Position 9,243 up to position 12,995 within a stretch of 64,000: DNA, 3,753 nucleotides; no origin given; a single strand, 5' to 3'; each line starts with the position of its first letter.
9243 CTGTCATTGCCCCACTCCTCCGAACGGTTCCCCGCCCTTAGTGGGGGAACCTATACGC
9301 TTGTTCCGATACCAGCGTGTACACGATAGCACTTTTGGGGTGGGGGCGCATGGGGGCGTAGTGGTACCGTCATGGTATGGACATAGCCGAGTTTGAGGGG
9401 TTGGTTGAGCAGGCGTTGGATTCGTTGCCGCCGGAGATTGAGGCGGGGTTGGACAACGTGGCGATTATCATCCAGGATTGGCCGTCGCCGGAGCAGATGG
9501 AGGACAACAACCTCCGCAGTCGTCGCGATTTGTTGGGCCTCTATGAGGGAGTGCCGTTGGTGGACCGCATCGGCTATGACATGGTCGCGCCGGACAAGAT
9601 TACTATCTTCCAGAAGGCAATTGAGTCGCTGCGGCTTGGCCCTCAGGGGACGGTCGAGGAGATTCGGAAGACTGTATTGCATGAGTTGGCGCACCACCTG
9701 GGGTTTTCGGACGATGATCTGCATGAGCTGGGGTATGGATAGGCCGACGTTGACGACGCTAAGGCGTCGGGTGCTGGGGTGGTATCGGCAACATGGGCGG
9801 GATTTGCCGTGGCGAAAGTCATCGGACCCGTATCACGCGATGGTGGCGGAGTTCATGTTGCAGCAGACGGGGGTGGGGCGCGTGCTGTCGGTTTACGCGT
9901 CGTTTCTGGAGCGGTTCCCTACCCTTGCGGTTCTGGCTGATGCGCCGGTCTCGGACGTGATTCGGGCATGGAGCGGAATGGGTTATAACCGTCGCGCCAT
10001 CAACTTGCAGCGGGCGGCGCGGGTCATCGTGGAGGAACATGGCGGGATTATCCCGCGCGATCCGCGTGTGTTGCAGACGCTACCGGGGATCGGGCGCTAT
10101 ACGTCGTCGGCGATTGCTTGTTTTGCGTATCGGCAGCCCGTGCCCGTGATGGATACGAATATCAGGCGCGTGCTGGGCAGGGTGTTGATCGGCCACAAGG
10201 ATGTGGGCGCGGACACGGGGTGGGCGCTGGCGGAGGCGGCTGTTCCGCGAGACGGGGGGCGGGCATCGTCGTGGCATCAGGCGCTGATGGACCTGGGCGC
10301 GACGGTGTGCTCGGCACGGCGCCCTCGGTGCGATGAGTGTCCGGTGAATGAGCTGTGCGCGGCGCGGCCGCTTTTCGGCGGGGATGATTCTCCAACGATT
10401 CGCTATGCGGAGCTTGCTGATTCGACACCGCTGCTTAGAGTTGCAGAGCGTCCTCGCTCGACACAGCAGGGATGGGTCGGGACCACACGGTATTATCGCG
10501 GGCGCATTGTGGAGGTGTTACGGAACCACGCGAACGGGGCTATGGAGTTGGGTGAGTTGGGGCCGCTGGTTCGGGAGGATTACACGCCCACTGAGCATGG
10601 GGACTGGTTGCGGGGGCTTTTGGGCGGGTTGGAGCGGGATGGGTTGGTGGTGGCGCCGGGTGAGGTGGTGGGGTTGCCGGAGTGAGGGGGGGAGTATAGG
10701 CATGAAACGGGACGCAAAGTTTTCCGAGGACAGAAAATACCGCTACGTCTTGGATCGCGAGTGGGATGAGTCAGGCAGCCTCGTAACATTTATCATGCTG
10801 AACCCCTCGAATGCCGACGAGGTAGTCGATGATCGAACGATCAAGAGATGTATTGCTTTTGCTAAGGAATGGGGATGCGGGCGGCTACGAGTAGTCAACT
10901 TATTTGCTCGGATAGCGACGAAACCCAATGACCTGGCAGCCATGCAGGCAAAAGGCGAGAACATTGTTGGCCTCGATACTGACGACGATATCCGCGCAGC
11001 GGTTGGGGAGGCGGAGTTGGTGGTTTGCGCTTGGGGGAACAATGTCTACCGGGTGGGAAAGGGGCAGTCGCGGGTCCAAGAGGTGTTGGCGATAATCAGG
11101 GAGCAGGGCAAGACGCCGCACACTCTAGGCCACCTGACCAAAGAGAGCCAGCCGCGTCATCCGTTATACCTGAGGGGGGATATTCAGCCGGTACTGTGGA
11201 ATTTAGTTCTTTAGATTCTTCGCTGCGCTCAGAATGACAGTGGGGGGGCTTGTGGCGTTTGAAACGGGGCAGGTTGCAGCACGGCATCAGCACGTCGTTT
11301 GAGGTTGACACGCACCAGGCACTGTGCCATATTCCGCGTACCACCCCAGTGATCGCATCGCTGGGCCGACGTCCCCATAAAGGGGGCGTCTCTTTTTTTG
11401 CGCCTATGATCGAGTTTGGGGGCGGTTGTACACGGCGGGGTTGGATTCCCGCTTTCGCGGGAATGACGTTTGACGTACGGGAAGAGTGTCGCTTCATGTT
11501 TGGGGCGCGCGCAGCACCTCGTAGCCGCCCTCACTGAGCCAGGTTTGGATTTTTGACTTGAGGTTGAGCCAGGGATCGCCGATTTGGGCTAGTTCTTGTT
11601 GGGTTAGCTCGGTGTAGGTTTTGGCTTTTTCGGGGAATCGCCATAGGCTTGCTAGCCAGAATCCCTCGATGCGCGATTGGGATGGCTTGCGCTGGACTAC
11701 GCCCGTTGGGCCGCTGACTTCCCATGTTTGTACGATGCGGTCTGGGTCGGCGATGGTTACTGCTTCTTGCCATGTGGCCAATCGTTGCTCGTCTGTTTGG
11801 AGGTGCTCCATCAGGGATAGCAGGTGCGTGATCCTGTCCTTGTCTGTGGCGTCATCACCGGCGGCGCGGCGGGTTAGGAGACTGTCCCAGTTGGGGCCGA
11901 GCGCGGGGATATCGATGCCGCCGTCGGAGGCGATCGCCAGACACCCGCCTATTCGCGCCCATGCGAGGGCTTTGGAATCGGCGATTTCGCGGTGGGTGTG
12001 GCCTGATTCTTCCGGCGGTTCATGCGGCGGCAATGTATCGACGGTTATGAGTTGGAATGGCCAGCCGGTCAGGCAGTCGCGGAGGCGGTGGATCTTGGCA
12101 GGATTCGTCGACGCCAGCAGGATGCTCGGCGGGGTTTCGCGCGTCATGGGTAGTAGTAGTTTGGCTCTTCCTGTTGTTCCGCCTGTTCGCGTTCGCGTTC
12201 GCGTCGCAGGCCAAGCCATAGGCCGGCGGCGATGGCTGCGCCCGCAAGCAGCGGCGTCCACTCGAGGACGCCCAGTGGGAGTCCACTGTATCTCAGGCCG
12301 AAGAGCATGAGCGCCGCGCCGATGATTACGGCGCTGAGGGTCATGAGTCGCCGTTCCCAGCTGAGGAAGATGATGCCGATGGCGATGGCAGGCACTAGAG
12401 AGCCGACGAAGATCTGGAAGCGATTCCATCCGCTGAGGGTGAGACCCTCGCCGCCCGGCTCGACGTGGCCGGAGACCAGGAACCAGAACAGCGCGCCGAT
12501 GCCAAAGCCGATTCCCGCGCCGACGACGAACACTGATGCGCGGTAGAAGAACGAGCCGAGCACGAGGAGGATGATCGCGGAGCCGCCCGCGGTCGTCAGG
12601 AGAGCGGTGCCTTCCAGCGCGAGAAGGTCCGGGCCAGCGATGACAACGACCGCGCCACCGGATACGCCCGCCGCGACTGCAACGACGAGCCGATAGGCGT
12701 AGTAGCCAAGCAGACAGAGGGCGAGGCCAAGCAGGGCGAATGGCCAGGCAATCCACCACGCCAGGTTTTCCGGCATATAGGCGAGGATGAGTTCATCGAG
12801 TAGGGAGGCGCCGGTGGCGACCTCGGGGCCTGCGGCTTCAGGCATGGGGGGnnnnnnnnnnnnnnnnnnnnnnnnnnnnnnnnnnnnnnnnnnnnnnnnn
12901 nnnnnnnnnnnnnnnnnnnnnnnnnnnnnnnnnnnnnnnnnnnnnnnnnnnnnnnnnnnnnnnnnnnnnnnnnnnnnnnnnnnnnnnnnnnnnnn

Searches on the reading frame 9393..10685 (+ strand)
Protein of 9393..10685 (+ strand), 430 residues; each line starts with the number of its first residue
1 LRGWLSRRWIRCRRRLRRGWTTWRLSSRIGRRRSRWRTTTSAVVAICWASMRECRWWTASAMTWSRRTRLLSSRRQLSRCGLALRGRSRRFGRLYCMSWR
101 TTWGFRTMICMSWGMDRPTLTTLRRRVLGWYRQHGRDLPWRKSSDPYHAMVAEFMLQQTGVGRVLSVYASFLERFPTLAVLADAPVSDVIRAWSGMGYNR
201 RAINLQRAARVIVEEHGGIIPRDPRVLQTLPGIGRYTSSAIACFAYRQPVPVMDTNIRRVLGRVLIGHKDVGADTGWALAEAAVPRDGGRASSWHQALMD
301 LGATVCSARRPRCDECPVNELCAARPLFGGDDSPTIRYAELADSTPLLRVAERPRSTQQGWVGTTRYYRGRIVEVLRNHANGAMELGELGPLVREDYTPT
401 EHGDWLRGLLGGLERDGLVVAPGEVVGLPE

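Call 29: search_protein_families(library=pfam, proteins=[window:9393-10685:+], max_evalue=0.001)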
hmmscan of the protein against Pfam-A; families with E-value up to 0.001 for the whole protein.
window:9393-10685:+ (430 aa): 2 families
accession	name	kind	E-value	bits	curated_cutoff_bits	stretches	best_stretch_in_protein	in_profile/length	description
PF00730.31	HhH-GPD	-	1.8e-16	60.8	26.2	1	151-269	1-91/108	HhH-GPD superfamily base excision DNA repair protein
PF10576.14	EndIII_4Fe-2S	-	3.1e-05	24.5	20.5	1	306-322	1-17/17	Iron-sulfur binding domain of endonuclease III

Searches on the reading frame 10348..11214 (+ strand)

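Call 29: search_protein_families(library=pfam, proteins=[window:10348-11214:+], max_evalue=0.001)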
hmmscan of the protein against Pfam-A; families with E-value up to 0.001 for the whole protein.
window:10348-11214:+ (288 aa): 1 family
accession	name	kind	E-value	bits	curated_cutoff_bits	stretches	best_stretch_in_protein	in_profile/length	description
PF07799.17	DUF1643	-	1.6e-38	132.3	22.5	1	132-273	1-134/134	Protein of unknown function (DUF1643)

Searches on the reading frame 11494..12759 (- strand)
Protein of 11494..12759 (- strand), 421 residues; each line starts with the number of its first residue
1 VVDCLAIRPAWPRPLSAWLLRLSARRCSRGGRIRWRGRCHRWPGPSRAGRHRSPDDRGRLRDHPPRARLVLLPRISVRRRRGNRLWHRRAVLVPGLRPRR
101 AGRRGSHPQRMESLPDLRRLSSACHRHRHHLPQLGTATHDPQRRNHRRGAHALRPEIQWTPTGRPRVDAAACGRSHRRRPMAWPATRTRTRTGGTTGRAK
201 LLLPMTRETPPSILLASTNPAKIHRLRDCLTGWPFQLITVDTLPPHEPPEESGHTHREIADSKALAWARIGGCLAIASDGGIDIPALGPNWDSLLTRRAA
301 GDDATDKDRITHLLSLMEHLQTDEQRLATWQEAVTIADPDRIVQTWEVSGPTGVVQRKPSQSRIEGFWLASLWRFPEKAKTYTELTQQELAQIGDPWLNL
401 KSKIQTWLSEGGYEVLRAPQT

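Call 29: search_protein_families(library=pfam, proteins=[window:11494-12759:-], max_evalue=0.001)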
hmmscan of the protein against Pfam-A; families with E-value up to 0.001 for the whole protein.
window:11494-12759:- (421 aa): 1 family
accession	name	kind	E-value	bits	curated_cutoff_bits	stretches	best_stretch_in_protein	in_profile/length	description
PF01725.21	Ham1p_like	-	2.4e-14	54.1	22.5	1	213-393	1-173/186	Ham1 family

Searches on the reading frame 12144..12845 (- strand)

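Call 29: search_protein_families(library=pfam, proteins=[window:12144-12845:-], max_evalue=0.001)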
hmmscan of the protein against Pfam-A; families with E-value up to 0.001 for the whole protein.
window:12144-12845:- (233 aa): 1 family
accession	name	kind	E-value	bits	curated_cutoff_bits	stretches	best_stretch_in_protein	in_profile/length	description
PF13886.12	TM7S3_TM198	-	1.9e-05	24.9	29.2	1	37-184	5-148/199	TM7S3/TM198-like domain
